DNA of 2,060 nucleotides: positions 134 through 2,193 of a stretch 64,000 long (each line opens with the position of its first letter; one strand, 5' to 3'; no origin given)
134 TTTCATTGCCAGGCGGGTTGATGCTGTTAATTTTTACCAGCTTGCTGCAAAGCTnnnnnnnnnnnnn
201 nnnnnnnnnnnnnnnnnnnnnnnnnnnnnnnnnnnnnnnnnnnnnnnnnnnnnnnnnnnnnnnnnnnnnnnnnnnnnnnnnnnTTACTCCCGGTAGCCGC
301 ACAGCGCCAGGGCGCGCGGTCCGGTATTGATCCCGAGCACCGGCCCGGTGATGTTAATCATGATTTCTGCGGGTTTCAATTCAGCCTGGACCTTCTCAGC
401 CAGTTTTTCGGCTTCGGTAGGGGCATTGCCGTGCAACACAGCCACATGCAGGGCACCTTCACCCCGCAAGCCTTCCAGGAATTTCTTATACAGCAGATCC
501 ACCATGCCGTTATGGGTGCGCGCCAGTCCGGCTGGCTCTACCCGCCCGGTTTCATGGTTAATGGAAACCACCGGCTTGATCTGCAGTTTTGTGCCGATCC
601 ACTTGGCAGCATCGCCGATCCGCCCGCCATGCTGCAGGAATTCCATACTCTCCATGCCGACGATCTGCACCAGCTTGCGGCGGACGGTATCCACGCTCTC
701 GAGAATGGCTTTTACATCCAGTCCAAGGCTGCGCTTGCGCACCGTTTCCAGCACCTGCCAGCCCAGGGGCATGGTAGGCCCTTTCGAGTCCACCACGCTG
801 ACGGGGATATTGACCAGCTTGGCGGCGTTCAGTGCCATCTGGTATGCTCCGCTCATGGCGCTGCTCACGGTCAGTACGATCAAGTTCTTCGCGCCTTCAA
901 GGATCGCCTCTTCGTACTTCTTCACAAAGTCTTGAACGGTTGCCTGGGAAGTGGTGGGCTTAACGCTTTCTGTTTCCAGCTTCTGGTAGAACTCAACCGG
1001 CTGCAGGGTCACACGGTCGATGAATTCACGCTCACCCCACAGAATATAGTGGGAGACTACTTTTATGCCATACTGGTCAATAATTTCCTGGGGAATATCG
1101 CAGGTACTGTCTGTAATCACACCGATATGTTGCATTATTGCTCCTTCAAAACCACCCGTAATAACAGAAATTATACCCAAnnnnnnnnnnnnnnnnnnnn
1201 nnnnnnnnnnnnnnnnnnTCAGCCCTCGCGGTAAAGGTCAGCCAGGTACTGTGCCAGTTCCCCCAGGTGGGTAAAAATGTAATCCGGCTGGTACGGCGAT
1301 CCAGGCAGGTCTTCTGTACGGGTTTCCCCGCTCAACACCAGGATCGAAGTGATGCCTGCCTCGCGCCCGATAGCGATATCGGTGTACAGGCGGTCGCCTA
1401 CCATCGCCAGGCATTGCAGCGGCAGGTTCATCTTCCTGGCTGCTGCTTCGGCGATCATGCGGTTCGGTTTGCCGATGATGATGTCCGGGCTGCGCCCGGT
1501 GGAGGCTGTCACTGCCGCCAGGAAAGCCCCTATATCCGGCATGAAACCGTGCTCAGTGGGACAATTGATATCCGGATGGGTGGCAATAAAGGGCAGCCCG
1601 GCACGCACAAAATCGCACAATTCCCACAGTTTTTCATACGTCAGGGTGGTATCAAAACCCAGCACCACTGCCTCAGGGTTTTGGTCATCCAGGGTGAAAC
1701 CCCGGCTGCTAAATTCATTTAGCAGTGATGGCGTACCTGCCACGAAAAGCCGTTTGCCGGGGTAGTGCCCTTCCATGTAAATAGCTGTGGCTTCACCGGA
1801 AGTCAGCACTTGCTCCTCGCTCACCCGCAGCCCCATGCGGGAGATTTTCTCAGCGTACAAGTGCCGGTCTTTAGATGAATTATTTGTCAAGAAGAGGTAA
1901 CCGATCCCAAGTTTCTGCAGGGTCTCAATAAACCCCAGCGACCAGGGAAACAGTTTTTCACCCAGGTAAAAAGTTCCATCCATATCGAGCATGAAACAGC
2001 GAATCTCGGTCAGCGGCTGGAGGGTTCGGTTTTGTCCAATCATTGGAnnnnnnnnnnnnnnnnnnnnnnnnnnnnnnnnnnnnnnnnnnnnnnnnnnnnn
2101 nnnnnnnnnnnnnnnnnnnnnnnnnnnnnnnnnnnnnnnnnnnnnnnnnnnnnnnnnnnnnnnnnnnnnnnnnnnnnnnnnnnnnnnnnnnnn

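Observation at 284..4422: Nickel chaperones HypA/HypB in an operon with an AraM-type glycerol-1-phosphate dehydrogenase, an AraL-type phosphatase and DegV; no hydrogenase in the window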

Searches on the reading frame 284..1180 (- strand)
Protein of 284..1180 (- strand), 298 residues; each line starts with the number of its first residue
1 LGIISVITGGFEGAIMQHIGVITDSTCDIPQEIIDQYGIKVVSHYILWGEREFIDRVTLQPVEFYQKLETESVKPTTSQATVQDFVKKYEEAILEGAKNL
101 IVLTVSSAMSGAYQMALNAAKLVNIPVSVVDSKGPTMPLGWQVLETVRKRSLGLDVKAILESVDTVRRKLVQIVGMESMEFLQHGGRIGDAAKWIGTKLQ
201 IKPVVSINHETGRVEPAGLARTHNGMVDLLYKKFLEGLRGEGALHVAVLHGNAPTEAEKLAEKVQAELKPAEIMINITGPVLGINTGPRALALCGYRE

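Call 3: search_protein_families(library=pfam, proteins=[window:284-1180:-])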
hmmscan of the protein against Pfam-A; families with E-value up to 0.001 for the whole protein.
window:284-1180:- (298 aa): 2 families
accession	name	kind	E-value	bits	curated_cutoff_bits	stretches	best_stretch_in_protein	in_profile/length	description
PF02645.21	DegV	-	2.6e-71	240.7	27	1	19-295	2-277/280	Uncharacterised protein, DegV family COG1307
PF13684.11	FakA-like_C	-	2.4e-06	27.5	23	1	76-172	28-118/216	Fatty acid kinase subunit A-like, C-terminal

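Call 4: search_protein_families(library=ncbifam, proteins=[window:284-1180:-])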
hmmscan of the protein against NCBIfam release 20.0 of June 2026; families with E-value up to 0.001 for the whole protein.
window:284-1180:- (298 aa): 2 families
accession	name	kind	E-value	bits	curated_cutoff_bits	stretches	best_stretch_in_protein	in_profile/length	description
TIGR00762.1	DegV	domain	2.7e-76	256.4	99.7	1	19-294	1-274/276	DegV family EDD domain-containing protein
NF038249.1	fatty_FakB1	equivalog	8.4e-49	166.2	350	1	19-293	3-277/286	fatty acid kinase binding subunit FakB1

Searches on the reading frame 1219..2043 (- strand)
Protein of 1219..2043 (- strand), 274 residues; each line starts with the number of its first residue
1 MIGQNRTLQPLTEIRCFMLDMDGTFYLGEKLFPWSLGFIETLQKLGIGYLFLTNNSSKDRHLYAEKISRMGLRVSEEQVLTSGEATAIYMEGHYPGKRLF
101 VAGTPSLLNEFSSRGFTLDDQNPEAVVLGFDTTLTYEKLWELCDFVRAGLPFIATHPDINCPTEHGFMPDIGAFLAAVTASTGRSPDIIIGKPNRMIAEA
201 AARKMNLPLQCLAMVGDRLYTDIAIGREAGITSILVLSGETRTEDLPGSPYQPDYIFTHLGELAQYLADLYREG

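Call 3: search_protein_families(library=pfam, proteins=[window:1219-2043:-])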
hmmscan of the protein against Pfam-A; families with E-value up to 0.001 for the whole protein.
window:1219-2043:- (274 aa): 3 families
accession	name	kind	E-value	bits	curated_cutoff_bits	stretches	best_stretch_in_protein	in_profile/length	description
PF13344.12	Hydrolase_6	-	2.9e-23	82.3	27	1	17-116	1-100/101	Haloacid dehalogenase-like hydrolase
PF13242.12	Hydrolase_like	-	1.5e-22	79.7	22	1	190-263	2-75/75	HAD-hyrolase-like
PF00702.32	Hydrolase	-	7.9e-14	52.9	26.4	1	14-230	1-191/191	haloacid dehalogenase-like hydrolase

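Call 4: search_protein_families(library=ncbifam, proteins=[window:1219-2043:-])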
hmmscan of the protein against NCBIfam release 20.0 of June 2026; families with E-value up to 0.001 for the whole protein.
window:1219-2043:- (274 aa): 17 families
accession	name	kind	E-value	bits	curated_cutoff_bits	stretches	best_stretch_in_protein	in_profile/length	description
NF053752.1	TK1734_fam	exception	5.1e-57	193.1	475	1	17-267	3-259/260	2-phosphoglycolate phosphatase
TIGR01457.1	HAD-SF-IIA-hyp2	hypoth_equivalog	4.7e-55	186.8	247.65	1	16-262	3-248/249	TIGR01457 family HAD-type hydrolase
TIGR01460.1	HAD-SF-IIA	subfamily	6.7e-45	153.8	100.15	1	17-239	1-246/246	HAD-IIA family hydrolase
TIGR01452.1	PGP_euk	subfamily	1.4e-44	152.6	201.95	2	116-248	125-258/279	phosphoglycolate/pyridoxal phosphate family phosphatase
NF007762.0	PRK10444.1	equivalog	1.5e-38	132.8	368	1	14-262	3-246/250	HAD-IIA family hydrolase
TIGR01458.1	HAD-SF-IIA-hyp3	hypoth_equivalog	1.6e-17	63.7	175.95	1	14-267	1-254/257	TIGR01458 family HAD-type hydrolase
TIGR01459.1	HAD-SF-IIA-hyp4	hypoth_equivalog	3.3e-12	46.3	103.75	1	146-237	151-241/242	TIGR01459 family HAD-type hydrolase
TIGR01668.1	YqeG_hyp_ppase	hypoth_equivalog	9.5e-11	41.5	89.1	1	192-239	91-138/170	YqeG family HAD IIIA-type phosphatase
TIGR02253.1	CTE7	subfamily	1.8e-09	37.7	169.75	1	187-263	145-220/221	TIGR02253 family HAD-type hydrolase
TIGR01456.1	CECR5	hypoth_equivalog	6.6e-09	35.1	139.25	1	17-116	3-105/321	TIGR01456 family HAD-type hydrolase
TIGR01662.1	HAD-SF-IIIA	subfamily_domain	4.4e-06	26.8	44.6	0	190-237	91-139/141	HAD-IIIA family hydrolase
TIGR02254.1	YjjG_YfnB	equivalog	4.7e-06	26.2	159.9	1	185-266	145-222/223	YjjG family noncanonical pyrimidine nucleotidase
NF006506.0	PRK08942.1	equivalog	8.5e-06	25.4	178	0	192-268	103-178/182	D-glycero-beta-D-manno-heptose 1,7-bisphosphate 7-phosphatase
TIGR02252.1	DREG-2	subfamily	1.4e-05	24.9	155.2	1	184-235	152-203/203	HAD hydrolase, REG-2-like, family IA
NF005264.0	PRK06769.1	equivalog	0.00052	19.9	217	0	192-242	93-142/175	HAD-IIIA family hydrolase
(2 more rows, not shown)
